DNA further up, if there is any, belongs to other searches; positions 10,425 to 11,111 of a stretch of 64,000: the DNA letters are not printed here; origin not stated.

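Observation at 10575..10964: Ethylene-binding domain protein with no output domain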

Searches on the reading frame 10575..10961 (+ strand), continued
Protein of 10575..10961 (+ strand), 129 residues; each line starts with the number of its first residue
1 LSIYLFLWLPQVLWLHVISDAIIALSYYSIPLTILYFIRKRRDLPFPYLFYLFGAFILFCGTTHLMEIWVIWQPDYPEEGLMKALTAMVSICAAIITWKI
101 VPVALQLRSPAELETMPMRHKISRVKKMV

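Call 55: search_solved_structures(query=window:10575-10961:+, max_evalue=1, show_alignments=2)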
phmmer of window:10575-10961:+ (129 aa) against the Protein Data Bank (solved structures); distinct sequences matched with E-value up to 1: 1.
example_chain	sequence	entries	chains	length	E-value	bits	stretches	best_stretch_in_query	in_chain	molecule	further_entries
7wx5_A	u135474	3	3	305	0.031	17.7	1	29-86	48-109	N-acetyltransferase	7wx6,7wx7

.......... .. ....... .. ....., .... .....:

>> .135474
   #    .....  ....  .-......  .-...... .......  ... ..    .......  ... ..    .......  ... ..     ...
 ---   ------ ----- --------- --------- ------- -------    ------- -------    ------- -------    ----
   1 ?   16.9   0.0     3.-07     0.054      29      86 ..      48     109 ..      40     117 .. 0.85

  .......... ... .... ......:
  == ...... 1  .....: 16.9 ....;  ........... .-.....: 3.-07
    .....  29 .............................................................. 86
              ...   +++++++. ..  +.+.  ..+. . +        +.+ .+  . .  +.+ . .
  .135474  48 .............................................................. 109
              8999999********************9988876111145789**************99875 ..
